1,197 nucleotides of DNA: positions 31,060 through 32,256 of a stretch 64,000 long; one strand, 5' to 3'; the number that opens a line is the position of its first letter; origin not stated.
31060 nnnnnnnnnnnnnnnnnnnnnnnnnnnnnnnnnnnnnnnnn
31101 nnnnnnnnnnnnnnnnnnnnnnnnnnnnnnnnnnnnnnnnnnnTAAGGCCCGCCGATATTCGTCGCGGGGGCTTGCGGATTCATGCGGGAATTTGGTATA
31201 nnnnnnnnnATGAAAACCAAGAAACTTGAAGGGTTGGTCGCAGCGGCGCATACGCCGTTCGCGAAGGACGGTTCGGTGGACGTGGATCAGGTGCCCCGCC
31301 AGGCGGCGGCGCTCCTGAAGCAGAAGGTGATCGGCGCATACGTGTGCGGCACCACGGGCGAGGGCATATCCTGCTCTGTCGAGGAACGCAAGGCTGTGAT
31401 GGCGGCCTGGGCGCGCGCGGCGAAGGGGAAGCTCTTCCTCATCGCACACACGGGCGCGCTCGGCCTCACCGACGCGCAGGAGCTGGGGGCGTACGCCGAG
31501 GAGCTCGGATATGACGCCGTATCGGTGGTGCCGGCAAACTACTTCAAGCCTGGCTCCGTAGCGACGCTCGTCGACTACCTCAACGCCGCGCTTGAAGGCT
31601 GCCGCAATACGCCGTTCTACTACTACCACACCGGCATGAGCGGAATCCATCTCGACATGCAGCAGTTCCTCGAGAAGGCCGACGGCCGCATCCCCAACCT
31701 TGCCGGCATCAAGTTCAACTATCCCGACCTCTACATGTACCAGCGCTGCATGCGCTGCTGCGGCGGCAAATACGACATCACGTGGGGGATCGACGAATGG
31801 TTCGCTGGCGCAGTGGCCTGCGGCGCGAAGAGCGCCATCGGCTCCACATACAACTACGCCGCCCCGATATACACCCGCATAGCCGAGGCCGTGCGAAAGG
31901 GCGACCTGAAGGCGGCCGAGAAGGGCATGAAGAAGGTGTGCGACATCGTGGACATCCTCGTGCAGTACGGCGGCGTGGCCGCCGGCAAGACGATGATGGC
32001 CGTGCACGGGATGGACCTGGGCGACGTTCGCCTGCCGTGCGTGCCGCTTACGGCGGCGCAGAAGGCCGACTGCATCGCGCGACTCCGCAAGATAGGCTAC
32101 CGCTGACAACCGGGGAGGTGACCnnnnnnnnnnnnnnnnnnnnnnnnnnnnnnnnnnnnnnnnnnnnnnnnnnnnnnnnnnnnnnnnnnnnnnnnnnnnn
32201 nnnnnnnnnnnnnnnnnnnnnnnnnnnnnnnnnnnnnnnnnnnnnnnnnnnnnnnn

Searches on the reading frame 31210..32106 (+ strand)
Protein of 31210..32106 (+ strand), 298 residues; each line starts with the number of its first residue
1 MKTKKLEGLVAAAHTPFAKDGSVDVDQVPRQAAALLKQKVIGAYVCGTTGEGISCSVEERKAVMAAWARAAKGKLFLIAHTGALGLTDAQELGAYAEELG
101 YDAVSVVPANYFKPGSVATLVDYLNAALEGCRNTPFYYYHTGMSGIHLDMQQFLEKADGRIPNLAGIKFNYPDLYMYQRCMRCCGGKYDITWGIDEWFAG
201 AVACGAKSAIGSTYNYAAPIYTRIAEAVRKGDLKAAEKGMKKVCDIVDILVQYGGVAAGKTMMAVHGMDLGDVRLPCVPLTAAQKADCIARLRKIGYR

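Call 16: search_protein_families(library=pfam, proteins=[window:31210-32106:+])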
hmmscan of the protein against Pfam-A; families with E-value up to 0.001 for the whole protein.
window:31210-32106:+ (298 aa): 1 family
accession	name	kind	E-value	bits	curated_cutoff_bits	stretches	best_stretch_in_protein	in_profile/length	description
PF00701.28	DHDPS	-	2.9e-46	157.9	22.1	1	6-289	2-283/289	Dihydrodipicolinate synthetase family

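Call 40: find_homologous_proteins(query=window:31210-32106:+, max_evalue=1e-40)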
Query window:31210-32106:+ (298 aa): 4557 proteins with E <= 1e-40 among 8000 candidates; the best 120 are listed.
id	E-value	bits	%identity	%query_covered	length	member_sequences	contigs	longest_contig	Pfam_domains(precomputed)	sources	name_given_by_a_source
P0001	1.1e-198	676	100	100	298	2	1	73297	PF00701.29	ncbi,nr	ncbi:MAG: dihydrodipicolinate synthase family protein [Kiritimatiellae bacterium]|nr:dihydrodipicoli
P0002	1.4e-162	558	83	99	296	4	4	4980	PF00701.29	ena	-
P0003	4.0e-158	543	81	99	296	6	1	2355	PF00701.29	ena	-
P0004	8.5e-156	536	80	99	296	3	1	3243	PF00701.29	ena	-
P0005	2.2e-154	531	79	100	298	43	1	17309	PF00701.29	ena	-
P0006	1.5e-151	522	77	99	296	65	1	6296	PF00701.29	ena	-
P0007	2.6e-149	514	77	99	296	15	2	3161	PF00701.29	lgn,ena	-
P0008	3.2e-149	514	76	99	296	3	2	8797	PF00701.29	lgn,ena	-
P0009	1.4e-148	512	76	99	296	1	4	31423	PF00701.29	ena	-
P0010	1.9e-148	511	76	99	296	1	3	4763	PF00701.29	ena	-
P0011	2.9e-148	511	75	99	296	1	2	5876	PF00701.29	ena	-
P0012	4.4e-148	510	76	99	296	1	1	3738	PF00701.29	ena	-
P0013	7.4e-148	509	76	99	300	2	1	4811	PF00701.29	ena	-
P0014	1.4e-147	509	78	99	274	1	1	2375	PF00701.29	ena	-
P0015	8.7e-147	506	75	99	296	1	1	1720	PF00701.29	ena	-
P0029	1.8e-139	482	71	99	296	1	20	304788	PF00701.29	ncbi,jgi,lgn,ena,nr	ncbi:MAG: dihydrodipicolinate synthase family protein [Kiritimatiellae bacterium]|jgi:N-acetylneuram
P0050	2.4e-137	475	69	100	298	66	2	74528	PF00701.29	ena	-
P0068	5.2e-136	471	68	98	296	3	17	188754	PF00701.29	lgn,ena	-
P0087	2.2e-134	465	68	100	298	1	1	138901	PF00701.29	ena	-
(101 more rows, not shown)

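Call 41: find_encoding_contigs(protein=P0005, flank=3000, max_places=2)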
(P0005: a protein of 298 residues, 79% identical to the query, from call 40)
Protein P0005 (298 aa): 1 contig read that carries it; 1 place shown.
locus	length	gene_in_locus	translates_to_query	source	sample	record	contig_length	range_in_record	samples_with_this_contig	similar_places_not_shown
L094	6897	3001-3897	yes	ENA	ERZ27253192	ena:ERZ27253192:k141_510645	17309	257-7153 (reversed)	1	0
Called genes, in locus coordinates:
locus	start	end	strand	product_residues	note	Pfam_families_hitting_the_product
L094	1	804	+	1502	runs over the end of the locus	PF18884:TSP3_bac (faint), PF00404:Dockerin_1 (faint), PF13517:FG-GAP_3, PF00963:Cohesin (faint)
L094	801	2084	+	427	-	PF00963:Cohesin (weak)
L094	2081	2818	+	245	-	-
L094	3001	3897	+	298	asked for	PF00701:DHDPS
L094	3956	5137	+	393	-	PF07221:GlcNAc_2-epim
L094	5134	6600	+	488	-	PF00474:SSF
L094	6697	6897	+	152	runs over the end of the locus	?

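Call 42: find_encoding_contigs(protein=P0029, flank=3000, max_places=2)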
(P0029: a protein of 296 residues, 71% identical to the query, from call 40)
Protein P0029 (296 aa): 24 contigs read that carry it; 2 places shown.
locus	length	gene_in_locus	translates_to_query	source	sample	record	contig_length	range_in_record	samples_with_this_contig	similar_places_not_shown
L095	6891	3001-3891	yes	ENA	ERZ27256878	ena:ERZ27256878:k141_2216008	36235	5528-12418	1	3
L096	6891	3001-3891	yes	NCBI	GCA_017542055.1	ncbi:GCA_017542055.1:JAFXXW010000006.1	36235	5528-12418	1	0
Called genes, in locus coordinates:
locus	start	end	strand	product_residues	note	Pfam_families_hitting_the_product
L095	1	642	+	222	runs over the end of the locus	PF02525:Flavodoxin_2, PF03358:FMN_red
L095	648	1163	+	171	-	PF02525:Flavodoxin_2, PF03358:FMN_red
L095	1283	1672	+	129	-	PF09719:C_GCAxxG_C_C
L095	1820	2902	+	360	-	PF02547:Queuosine_synth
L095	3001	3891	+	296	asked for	PF00701:DHDPS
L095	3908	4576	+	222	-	-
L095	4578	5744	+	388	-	PF07221:GlcNAc_2-epim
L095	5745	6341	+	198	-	PF01026:TatD_DNase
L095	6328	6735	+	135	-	PF00293:NUDIX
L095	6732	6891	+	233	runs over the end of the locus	PF00535:Glycos_transf_2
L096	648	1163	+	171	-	PF02525:Flavodoxin_2, PF03358:FMN_red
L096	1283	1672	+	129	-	PF09719:C_GCAxxG_C_C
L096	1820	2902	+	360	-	PF02547:Queuosine_synth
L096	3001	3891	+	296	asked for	PF00701:DHDPS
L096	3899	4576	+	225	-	-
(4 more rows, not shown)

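Call 43: find_encoding_contigs(protein=P0050, flank=3000, max_places=2)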
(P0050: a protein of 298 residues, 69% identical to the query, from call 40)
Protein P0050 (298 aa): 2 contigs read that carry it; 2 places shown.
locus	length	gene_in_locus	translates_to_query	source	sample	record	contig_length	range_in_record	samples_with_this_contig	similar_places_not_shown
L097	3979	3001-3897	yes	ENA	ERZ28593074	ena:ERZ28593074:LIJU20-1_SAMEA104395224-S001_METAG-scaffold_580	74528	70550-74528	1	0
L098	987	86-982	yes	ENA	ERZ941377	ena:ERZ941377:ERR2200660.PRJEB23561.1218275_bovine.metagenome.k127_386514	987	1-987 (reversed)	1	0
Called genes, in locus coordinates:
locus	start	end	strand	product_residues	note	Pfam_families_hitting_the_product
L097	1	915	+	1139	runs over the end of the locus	PF02837:Glyco_hydro_2_N, PF00703:Glyco_hydro_2, PF02836:Glyco_hydro_2_C, PF16353:LacZ_4, PF02929:Bgal_small_N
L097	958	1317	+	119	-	PF13811:DUF4186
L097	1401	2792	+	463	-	PF01408:GFO_IDH_MocA, PF19051:GFO_IDH_MocA_C2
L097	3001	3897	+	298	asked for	PF00701:DHDPS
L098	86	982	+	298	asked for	PF00701:DHDPS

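Call 44: find_encoding_contigs(protein=P0009, flank=3000, max_places=2)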
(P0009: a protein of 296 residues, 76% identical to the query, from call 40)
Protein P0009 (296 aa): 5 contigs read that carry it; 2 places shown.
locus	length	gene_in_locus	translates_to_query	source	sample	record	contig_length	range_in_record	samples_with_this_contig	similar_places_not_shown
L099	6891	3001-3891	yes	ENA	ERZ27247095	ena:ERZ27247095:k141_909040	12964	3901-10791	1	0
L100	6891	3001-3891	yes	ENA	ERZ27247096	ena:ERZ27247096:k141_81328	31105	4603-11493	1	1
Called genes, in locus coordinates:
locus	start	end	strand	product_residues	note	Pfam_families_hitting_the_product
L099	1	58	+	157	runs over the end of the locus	PF13413:HTH_25 (weak)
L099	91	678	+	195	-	-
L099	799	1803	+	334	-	PF11185:DUF2971 (faint)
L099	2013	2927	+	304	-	PF02311:AraC_binding, PF07883:Cupin_2, PF12833:HTH_18, PF00165:HTH_AraC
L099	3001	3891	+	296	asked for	PF00701:DHDPS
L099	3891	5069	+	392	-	PF07221:GlcNAc_2-epim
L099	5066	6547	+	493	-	PF00474:SSF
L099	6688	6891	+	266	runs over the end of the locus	PF03629:SASA (weak)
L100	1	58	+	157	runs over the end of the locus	PF13413:HTH_25 (weak)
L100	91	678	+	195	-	-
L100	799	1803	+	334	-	PF11185:DUF2971 (faint)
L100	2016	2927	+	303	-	PF02311:AraC_binding, PF07883:Cupin_2, PF12833:HTH_18, PF00165:HTH_AraC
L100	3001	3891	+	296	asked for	PF00701:DHDPS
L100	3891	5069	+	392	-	PF07221:GlcNAc_2-epim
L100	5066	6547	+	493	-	PF00474:SSF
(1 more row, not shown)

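Call 45: find_encoding_contigs(protein=P0087, flank=3000, max_places=1)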
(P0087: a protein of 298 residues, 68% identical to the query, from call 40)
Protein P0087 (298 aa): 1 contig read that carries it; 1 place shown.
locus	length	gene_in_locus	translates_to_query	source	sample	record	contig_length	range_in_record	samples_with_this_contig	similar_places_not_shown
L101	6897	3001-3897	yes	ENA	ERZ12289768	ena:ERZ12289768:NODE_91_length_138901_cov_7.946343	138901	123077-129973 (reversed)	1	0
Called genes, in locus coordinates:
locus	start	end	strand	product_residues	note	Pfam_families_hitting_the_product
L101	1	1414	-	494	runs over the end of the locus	PF00150:Cellulase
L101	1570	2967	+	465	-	-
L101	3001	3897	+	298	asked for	PF00701:DHDPS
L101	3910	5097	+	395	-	PF07221:GlcNAc_2-epim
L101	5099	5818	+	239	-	PF01209:Ubie_methyltran, PF05175:MTS (weak), PF13489:Methyltransf_23, PF13847:Methyltransf_31, PF08241:Methyltransf_11, PF08242:Methyltransf_12, PF13649:Methyltransf_25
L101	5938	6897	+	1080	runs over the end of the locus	PF17132:Glyco_hydro_106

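Call 46: find_encoding_contigs(protein=P0068, flank=3000, max_places=1)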
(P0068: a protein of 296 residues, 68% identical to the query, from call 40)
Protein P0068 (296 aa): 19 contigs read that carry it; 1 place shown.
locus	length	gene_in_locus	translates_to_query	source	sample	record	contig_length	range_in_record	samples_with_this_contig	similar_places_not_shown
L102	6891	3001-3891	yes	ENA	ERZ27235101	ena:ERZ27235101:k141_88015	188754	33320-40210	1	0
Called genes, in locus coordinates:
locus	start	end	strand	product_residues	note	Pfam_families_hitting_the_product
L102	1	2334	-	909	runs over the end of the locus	PF00582:Usp (faint), PF02702:KdpD, PF13493:DUF4118, PF00512:HisKA, PF02518:HATPase_c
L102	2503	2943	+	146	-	PF04074:DUF386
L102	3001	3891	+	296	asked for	PF00701:DHDPS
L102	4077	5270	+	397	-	-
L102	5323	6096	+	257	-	PF00756:Esterase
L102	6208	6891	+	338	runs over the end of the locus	PF00490:ALAD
